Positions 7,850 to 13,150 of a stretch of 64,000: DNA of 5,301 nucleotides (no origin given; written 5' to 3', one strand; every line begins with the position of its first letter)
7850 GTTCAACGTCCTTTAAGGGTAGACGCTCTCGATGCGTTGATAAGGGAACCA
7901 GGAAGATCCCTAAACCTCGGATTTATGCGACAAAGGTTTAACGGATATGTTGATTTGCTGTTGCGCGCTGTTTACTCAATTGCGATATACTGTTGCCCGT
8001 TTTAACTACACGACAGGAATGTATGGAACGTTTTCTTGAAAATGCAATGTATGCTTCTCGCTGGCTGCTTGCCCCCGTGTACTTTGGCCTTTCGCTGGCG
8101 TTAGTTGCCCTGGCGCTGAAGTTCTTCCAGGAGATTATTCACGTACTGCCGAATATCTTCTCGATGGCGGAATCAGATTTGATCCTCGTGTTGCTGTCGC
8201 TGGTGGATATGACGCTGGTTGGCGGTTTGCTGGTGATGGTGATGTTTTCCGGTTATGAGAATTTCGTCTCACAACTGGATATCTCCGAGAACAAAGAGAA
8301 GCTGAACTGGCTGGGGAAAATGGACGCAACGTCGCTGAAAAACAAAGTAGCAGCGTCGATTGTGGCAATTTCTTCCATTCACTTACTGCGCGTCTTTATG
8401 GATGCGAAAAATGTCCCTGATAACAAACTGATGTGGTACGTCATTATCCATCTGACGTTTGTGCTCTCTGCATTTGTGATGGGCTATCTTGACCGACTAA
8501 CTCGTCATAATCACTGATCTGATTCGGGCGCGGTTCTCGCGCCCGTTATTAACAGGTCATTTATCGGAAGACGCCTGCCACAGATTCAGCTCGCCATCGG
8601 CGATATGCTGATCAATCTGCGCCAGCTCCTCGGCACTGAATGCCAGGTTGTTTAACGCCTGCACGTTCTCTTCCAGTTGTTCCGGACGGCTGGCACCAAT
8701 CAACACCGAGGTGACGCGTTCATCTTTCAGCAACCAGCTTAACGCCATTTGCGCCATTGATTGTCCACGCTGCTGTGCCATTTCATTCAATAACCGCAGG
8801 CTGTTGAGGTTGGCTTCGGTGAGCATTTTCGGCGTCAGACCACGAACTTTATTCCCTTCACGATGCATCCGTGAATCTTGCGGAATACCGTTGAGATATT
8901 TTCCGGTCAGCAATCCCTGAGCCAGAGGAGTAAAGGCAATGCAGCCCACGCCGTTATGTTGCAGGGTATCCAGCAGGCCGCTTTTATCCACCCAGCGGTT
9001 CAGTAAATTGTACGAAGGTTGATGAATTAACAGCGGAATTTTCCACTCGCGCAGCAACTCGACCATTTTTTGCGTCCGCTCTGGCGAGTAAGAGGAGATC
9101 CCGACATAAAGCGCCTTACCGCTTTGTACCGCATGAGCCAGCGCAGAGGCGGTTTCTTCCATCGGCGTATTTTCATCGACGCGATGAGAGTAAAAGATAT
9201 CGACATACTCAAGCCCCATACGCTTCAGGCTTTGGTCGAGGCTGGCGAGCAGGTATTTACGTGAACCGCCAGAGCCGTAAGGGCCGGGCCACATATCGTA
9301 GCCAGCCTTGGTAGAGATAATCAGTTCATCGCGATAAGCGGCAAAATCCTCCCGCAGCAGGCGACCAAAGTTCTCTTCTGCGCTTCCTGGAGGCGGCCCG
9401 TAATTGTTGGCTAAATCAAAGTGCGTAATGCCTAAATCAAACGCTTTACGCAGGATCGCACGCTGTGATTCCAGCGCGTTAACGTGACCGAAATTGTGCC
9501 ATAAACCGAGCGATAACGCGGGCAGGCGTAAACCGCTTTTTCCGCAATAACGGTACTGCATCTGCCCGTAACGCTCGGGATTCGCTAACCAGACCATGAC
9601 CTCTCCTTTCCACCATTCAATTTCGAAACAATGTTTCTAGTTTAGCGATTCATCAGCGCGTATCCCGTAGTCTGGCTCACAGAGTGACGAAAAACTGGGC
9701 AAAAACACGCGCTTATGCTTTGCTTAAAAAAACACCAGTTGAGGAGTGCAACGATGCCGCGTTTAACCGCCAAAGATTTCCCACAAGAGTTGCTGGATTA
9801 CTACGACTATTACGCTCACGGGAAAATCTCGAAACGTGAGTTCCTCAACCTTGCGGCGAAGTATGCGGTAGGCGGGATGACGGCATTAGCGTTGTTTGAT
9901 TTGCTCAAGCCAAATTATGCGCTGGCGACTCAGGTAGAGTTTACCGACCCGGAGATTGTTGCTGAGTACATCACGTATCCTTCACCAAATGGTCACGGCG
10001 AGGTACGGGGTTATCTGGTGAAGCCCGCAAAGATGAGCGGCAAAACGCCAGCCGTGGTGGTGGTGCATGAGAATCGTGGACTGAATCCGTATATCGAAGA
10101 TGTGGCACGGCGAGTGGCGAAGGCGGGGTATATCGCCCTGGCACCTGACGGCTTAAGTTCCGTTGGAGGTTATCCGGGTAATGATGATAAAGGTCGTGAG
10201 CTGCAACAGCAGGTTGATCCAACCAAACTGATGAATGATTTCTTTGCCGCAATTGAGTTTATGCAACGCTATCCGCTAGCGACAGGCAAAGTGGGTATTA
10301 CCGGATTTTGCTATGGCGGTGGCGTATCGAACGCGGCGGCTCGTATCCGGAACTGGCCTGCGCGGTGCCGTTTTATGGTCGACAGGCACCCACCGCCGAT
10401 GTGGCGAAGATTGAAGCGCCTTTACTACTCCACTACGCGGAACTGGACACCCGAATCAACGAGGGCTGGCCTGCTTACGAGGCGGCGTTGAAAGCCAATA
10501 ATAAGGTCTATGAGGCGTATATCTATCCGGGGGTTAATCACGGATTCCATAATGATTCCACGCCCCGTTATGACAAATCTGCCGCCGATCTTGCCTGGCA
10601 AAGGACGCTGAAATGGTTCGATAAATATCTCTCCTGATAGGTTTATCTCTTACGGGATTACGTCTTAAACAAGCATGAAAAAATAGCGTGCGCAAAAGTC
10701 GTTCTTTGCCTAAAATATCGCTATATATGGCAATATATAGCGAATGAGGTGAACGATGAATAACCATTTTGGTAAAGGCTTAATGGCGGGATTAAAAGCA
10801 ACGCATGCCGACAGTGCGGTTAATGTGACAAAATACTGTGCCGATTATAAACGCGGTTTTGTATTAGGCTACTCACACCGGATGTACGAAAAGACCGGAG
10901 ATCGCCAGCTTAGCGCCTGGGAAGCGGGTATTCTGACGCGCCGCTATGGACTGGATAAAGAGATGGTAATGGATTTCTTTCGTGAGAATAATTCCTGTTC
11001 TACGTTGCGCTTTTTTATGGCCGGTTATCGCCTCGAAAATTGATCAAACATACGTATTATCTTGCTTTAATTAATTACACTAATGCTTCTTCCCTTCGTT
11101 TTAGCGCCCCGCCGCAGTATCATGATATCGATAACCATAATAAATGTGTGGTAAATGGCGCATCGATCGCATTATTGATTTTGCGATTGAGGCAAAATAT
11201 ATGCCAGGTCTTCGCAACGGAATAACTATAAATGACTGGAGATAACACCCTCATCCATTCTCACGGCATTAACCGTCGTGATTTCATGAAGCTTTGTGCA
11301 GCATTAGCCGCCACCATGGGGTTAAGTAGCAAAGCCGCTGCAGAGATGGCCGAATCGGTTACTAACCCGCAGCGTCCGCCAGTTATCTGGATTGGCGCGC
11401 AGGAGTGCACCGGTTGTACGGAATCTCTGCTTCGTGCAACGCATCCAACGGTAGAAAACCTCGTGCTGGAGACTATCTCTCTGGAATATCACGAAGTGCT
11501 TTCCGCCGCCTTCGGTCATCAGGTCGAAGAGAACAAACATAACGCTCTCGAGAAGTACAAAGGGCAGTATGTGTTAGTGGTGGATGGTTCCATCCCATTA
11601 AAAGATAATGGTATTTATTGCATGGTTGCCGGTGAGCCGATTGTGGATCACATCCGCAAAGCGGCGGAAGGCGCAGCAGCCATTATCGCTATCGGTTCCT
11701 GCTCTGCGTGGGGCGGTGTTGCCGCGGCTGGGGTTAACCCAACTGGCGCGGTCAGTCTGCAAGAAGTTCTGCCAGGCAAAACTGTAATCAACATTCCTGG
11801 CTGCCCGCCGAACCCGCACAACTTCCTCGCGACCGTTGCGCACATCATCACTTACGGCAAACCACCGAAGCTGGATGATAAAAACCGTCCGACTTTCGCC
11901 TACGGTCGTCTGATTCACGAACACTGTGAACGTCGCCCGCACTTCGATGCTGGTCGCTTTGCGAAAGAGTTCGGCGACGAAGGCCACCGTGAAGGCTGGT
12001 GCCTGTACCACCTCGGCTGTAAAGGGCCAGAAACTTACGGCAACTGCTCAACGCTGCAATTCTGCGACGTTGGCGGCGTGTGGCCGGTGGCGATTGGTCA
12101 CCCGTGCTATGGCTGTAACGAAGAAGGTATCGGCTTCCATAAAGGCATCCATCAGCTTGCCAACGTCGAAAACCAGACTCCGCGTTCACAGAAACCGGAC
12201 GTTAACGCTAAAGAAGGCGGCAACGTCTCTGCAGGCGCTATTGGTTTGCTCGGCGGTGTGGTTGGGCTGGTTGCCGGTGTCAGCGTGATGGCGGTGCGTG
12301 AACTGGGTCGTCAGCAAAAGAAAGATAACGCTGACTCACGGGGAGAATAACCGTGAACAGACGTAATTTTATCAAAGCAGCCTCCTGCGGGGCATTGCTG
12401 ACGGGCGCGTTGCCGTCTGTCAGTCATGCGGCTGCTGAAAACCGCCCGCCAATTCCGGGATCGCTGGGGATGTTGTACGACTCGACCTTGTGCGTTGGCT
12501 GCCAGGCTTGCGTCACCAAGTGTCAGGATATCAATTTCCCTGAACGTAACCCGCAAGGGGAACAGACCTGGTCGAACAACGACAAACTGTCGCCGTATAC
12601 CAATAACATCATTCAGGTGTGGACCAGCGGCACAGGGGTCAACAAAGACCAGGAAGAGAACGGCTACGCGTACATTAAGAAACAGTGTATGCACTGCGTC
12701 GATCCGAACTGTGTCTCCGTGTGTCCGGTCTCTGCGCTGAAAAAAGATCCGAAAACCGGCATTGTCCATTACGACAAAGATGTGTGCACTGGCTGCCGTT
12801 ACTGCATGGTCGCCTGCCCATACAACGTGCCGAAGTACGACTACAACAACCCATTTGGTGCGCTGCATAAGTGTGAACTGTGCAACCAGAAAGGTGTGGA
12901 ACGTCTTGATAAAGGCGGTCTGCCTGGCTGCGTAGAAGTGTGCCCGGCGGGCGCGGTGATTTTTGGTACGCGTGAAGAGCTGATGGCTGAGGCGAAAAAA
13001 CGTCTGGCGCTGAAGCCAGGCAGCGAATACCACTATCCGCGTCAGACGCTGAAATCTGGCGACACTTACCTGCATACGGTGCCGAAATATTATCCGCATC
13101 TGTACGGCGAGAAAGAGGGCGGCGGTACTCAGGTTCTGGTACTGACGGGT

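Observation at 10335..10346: yghX frameshift site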

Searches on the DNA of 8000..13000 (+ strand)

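Call 11: search_dna_similar(query=window:8000-13000:+, collection=ecoli_genomes, mode=near, max_rows=25, rows=best)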
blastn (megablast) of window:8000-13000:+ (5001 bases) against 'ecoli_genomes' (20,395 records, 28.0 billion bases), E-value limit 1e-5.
Records with a match: 5425; places in all: 6099; records where one place covers at least 80% of the query: 5415.
Genomes with a match: 5425 of 5426; with a place that covers at least 80% of the query: 5415. Places per genome that has any: lowest 1, median 1, highest 4. On chromosomes: 6098 places; on plasmids: 1.
Best place of each record, by identity: >=99% 50; 95-99% 5375.
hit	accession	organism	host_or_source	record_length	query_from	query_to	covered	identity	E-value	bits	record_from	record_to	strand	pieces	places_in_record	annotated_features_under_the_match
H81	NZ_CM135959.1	Escherichia coli strain NY1601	Chicken feces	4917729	1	5001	100%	99.4%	0e+0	9073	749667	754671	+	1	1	hybO: hydrogenase 2 small subunit | gpr: L-glyceraldehyde 3-phosphate reductase | yghX: YghX family hydrolase | hybA: hydrogenase 2 operon protein HybA | yqhA: TIGR00645 family protein | and 1 other names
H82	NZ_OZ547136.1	Escherichia coli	Homo sapiens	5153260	1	5001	100%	99.3%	0e+0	9051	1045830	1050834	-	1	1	hybO: hydrogenase 2 small subunit | gpr: L-glyceraldehyde 3-phosphate reductase | yghX: YghX family hydrolase | hybA: hydrogenase 2 operon protein HybA | yqhA: TIGR00645 family protein | and 1 other names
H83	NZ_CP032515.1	Escherichia coli strain 118UI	Homo sapiens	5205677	1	5001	100%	99.2%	0e+0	9018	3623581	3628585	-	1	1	hybO: hydrogenase 2 small subunit | gpr: L-glyceraldehyde 3-phosphate reductase | yghX: YghX family hydrolase | hybA: hydrogenase 2 operon protein HybA | yqhA: TIGR00645 family protein | and 1 other names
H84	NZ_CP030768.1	Escherichia coli strain 2017C-4173W12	missing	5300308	1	5001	100%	99.2%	0e+0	9018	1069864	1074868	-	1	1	hybO: hydrogenase 2 small subunit | gpr: L-glyceraldehyde 3-phosphate reductase | yghX: YghX family hydrolase | hybA: hydrogenase 2 operon protein HybA | yqhA: TIGR00645 family protein | and 1 other names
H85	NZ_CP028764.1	Escherichia coli strain A10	wood-wren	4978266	1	5001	100%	99.2%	0e+0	9018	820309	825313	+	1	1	hybO: hydrogenase 2 small subunit | gpr: L-glyceraldehyde 3-phosphate reductase | yghX: YghX family hydrolase | hybA: hydrogenase 2 operon protein HybA | yqhA: TIGR00645 family protein | and 1 other names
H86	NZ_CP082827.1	Escherichia coli strain SCAID WND2-2021 (3/145)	Homo sapiens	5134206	1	5001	100%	99.2%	0e+0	9018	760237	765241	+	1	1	hybO: hydrogenase 2 small subunit | gpr: L-glyceraldehyde 3-phosphate reductase | yghX: YghX family hydrolase | hybA: hydrogenase 2 operon protein HybA | yqhA: TIGR00645 family protein | and 1 other names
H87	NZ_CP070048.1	Escherichia coli strain FDAARGOS_1290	Homo sapiens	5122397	1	5001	100%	99.2%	0e+0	9018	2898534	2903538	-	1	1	hybO: hydrogenase 2 small subunit | gpr: L-glyceraldehyde 3-phosphate reductase | yghX: YghX family hydrolase | hybA: hydrogenase 2 operon protein HybA | yqhA: TIGR00645 family protein | and 1 other names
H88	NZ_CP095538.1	Escherichia coli strain GN04592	Homo sapiens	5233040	1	5001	100%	99.2%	0e+0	9018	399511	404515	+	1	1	hybO: hydrogenase 2 small subunit | gpr: L-glyceraldehyde 3-phosphate reductase | yghX: YghX family hydrolase | hybA: hydrogenase 2 operon protein HybA | yqhA: TIGR00645 family protein | and 1 other names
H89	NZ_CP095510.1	Escherichia coli strain GN02270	Homo sapiens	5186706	1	5001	100%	99.2%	0e+0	9018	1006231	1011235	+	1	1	hybO: hydrogenase 2 small subunit | gpr: L-glyceraldehyde 3-phosphate reductase | yghX: YghX family hydrolase | hybA: hydrogenase 2 operon protein HybA | yqhA: TIGR00645 family protein | and 1 other names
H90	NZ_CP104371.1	Escherichia coli strain 2021CK-01784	Homo sapiens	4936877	1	5001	100%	99.2%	0e+0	9018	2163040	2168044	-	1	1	hybO: hydrogenase 2 small subunit | gpr: L-glyceraldehyde 3-phosphate reductase | yghX: YghX family hydrolase | hybA: hydrogenase 2 operon protein HybA | yqhA: TIGR00645 family protein | and 1 other names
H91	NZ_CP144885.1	Escherichia coli strain TC_EC10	Homo sapiens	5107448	1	5001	100%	99.2%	0e+0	9018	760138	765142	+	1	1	hybO: hydrogenase 2 small subunit | gpr: L-glyceraldehyde 3-phosphate reductase | yghX: YghX family hydrolase | hybA: hydrogenase 2 operon protein HybA | yqhA: TIGR00645 family protein | and 1 other names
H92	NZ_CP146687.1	Escherichia coli strain MS 198-1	Homo sapiens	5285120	1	5001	100%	99.2%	0e+0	9018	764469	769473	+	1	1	hybO: hydrogenase 2 small subunit | gpr: L-glyceraldehyde 3-phosphate reductase | yghX: YghX family hydrolase | hybA: hydrogenase 2 operon protein HybA | yqhA: TIGR00645 family protein | and 1 other names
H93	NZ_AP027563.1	Escherichia coli strain LR-58-2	Homo sapiens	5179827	1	5001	100%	99.2%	0e+0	9018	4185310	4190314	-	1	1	hybO: hydrogenase 2 small subunit | gpr: L-glyceraldehyde 3-phosphate reductase | yghX: YghX family hydrolase | hybA: hydrogenase 2 operon protein HybA | yqhA: TIGR00645 family protein | and 1 other names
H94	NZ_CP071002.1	Escherichia coli strain ECO_2_R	Homo sapiens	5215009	1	5001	100%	99.2%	0e+0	9018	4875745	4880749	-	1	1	hybO: hydrogenase 2 small subunit | gpr: L-glyceraldehyde 3-phosphate reductase | yghX: YghX family hydrolase | hybA: hydrogenase 2 operon protein HybA | yqhA: TIGR00645 family protein | and 1 other names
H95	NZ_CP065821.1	Escherichia coli strain ECO_1_S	Homo sapiens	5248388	1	5001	100%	99.2%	0e+0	9018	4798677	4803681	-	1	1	hybO: hydrogenase 2 small subunit | gpr: L-glyceraldehyde 3-phosphate reductase | yghX: YghX family hydrolase | hybA: hydrogenase 2 operon protein HybA | yqhA: TIGR00645 family protein | and 1 other names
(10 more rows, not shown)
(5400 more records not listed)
